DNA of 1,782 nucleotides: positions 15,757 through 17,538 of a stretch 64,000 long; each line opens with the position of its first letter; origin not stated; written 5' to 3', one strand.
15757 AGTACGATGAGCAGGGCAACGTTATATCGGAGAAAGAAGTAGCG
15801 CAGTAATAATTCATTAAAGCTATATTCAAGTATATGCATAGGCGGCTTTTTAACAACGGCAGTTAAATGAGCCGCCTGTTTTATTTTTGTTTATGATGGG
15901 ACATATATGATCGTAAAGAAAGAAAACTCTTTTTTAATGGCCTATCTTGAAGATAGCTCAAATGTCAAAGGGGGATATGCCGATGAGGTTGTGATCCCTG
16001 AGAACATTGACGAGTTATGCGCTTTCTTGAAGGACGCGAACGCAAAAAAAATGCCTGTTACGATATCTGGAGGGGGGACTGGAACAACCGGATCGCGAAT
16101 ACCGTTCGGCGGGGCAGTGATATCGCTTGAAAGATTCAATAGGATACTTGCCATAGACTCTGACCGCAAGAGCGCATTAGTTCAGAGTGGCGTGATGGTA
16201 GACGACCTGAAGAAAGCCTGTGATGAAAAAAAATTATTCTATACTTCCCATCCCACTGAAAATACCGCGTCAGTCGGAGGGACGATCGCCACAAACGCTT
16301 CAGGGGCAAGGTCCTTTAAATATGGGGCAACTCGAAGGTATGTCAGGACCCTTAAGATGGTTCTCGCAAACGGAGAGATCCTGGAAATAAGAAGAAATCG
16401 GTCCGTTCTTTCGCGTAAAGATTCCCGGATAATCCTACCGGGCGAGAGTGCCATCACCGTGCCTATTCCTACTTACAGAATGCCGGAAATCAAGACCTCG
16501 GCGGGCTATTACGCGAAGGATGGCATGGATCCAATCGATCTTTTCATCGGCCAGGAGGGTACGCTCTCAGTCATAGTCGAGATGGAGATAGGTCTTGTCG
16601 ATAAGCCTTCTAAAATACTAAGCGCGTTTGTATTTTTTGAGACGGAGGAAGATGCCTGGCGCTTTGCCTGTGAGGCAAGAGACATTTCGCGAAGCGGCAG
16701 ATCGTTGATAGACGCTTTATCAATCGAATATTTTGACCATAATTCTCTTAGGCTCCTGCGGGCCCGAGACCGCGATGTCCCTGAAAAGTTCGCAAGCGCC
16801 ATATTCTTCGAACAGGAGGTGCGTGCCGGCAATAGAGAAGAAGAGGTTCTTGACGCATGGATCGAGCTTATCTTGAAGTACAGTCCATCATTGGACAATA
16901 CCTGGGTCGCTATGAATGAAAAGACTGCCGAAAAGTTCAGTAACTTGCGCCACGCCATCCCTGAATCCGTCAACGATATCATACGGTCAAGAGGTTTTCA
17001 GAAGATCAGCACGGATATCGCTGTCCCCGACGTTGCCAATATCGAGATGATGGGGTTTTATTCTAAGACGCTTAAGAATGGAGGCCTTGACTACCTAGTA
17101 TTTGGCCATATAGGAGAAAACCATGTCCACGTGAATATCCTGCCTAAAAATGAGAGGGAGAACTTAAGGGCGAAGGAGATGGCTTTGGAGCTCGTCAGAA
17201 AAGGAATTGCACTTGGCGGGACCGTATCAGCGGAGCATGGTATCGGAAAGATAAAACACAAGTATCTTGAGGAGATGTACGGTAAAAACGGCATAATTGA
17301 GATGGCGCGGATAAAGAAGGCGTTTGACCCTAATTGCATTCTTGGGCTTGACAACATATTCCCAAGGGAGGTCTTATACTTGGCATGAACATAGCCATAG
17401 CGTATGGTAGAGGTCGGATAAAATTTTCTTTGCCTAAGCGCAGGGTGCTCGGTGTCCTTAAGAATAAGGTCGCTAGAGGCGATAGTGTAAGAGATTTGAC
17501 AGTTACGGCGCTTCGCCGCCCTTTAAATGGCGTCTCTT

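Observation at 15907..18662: Translationally coupled FAD-dependent D-2-hydroxyacid dehydrogenase-like oxidase plus LarA-family racemase; no larBCE in the window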

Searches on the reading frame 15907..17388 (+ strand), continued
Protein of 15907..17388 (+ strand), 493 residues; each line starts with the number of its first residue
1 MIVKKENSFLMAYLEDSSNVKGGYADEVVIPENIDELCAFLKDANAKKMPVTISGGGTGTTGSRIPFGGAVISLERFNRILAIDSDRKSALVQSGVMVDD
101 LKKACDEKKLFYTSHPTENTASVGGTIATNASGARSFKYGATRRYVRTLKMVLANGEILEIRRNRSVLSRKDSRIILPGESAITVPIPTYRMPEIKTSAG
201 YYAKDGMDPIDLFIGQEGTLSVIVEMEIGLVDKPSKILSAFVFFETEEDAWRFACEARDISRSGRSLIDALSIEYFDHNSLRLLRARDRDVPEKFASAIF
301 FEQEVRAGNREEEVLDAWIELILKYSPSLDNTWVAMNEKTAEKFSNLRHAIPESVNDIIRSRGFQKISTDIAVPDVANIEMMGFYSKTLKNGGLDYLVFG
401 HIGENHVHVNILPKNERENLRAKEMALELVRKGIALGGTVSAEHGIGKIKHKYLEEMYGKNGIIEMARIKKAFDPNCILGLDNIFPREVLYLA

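Call 64: find_encoding_contigs(protein=P0239, flank=10000, max_places=1)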
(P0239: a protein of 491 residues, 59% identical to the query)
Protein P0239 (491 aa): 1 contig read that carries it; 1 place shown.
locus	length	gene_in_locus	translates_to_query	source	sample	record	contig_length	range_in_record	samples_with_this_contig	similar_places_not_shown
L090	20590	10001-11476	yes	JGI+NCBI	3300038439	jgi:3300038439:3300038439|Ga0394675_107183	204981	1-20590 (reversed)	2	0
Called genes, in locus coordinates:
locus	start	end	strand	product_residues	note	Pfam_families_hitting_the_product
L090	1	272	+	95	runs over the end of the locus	-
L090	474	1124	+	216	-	PF02811:PHP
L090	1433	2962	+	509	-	PF13372:Alginate_exp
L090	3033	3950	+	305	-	PF11249:DUF3047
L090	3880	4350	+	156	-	PF00672:HAMP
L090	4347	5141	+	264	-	PF00132:Hexapep, PF25084:LbH_EIF2B (faint), PF00132:Hexapep, PF25087:GMPPB_C (weak), PF00132:Hexapep, PF13720:Acetyltransf_11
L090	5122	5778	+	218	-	PF00730:HhH-GPD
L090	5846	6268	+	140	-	PF03144:GTP_EFTU_D2 (weak)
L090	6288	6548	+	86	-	-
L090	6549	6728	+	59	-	PF12797:Fer4_2 (weak), PF14697:Fer4_21 (faint), PF00037:Fer4 (weak), PF12837:Fer4_6 (weak), PF13459:Fer4_15, PF13370:Fer4_13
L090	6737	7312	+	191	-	PF02525:Flavodoxin_2, PF03358:FMN_red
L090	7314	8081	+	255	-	PF00459:Inositol_P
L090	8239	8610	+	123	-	-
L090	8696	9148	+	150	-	-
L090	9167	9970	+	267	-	PF05359:DUF748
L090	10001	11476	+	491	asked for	PF01565:FAD_binding_4, PF02913:FAD-oxidase_C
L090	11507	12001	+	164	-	PF00881:Nitroreductase, PF14512:TM1586_NiRdase (weak), PF00881:Nitroreductase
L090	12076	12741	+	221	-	PF13441:Gly-zipper_YMGG (weak)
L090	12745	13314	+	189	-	PF00565:SNase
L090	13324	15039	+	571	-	PF14716:HHH_8, PF00633:HHH (faint), PF11731:Cdd1 (faint), PF11798:IMS_HHH (faint), PF14520:HHH_5, PF14791:DNA_pol_B_thumb, PF01876:RNase_P_p30 (faint), PF02811:PHP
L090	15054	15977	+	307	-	PF09754:PAC2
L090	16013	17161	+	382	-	PF05359:DUF748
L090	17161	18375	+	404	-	PF01943:Polysacc_synt, PF13440:Polysacc_synt_3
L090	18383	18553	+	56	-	-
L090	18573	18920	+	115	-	PF25937:DUF7980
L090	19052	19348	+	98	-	PF02001:DUF134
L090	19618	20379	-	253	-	PF01479:S4 (weak), PF00849:PseudoU_synth_2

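Call 71: search_protein_families(library=ncbifam, proteins=[L090:11507-12001:+], max_evalue=0.00001)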
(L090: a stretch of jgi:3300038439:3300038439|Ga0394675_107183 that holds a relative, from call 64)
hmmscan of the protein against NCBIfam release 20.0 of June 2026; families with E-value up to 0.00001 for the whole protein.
L090:11507-12001:+ (164 aa): 5 families
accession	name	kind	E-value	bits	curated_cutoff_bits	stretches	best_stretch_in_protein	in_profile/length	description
NF008033.1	PRK10765.1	equivalog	1.2e-16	60.9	223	2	3-84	4-84/240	oxygen-insensitive NADPH nitroreductase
NF009810.0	PRK13294.1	equivalog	3.1e-15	56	304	2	5-61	256-312/449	coenzyme F420-0:L-glutamate ligase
TIGR03553.1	F420_FbiB_CTERM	equivalog_domain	2.6e-14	53.4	249.55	1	6-59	2-55/194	F420 biosynthesis protein FbiB, C-terminal domain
TIGR02476.1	BluB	equivalog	1.3e-13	50.9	150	1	4-64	10-70/205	5,6-dimethylbenzimidazole synthase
NF003768.0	PRK05365.1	equivalog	3.6e-08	33.1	152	1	12-86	23-98/200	malonic semialdehyde reductase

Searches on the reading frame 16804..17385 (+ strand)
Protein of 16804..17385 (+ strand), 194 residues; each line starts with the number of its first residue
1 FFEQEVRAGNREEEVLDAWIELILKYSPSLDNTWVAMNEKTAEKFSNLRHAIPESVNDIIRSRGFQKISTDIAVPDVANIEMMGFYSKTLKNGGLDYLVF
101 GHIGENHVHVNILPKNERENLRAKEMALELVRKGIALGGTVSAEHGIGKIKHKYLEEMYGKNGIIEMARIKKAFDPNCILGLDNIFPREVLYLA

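Call 42: search_solved_structures(query=window:16804-17385:+, show_alignments=5, max_evalue=0.01)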
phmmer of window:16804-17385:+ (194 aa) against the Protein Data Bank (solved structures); distinct sequences matched with E-value up to 0.01: 6.
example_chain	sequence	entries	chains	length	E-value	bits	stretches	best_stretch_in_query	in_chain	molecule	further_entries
8jdc_A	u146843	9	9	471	5.5e-14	55.4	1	59-180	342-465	Probable D-lactate dehydrogenase, mitochondrial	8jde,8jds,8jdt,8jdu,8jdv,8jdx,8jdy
8jdb_A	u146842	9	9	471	8.5e-13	51.6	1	59-180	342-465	Probable D-lactate dehydrogenase, mitochondrial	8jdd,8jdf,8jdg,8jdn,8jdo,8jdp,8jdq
7qh2_C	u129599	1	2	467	6e-09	39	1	66-181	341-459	Lactate dehydrogenase (NAD(+),ferredoxin) subunit LctD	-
3pm9_A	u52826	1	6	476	4.8e-08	36.1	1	93-181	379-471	Putative oxidoreductase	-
9qgz_A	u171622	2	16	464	8.2e-07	32.1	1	100-187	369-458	Glycolate oxidase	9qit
6lpn_A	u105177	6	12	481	0.0032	20.4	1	95-187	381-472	D-2-hydroxyglutarate dehydrogenase, mitochondrial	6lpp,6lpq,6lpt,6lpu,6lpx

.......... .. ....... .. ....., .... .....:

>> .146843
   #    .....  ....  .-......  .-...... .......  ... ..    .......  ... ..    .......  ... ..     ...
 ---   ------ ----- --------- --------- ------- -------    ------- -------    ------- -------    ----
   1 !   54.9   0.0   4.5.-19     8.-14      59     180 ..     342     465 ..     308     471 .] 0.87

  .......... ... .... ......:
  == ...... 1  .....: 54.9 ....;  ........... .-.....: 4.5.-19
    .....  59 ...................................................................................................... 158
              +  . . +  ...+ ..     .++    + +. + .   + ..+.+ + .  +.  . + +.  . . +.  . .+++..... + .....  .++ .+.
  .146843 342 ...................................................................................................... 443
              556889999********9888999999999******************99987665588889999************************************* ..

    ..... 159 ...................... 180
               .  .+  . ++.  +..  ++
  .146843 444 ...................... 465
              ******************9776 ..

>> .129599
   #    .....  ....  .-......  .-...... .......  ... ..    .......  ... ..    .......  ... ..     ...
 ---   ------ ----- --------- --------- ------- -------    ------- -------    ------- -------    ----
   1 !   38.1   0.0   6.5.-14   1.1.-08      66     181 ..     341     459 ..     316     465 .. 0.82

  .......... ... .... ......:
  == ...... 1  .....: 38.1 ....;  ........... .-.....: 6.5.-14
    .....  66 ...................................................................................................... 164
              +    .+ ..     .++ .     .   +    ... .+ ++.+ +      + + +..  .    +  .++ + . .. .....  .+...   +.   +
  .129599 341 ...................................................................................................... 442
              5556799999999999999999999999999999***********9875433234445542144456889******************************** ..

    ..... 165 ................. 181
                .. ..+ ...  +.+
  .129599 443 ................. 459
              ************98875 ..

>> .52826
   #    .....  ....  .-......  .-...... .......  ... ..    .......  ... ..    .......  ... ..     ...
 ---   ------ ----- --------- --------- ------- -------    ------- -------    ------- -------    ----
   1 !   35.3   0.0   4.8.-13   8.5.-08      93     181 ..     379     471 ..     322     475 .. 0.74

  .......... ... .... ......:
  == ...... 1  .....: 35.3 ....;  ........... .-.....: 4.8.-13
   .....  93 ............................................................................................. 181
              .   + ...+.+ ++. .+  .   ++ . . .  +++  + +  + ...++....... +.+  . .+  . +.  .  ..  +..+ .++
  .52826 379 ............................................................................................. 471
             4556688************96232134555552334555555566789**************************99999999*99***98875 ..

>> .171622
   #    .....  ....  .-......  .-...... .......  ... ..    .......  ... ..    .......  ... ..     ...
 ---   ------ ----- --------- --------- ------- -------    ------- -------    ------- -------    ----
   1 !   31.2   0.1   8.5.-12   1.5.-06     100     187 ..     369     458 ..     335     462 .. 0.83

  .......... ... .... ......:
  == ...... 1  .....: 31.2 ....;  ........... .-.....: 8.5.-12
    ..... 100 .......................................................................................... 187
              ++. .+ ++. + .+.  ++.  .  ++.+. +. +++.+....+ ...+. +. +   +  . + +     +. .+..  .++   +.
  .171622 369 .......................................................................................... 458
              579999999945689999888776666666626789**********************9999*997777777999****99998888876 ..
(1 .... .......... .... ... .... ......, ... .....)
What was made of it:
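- The Ser368 position matches Ser365 of mouse LDHD (call 42).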
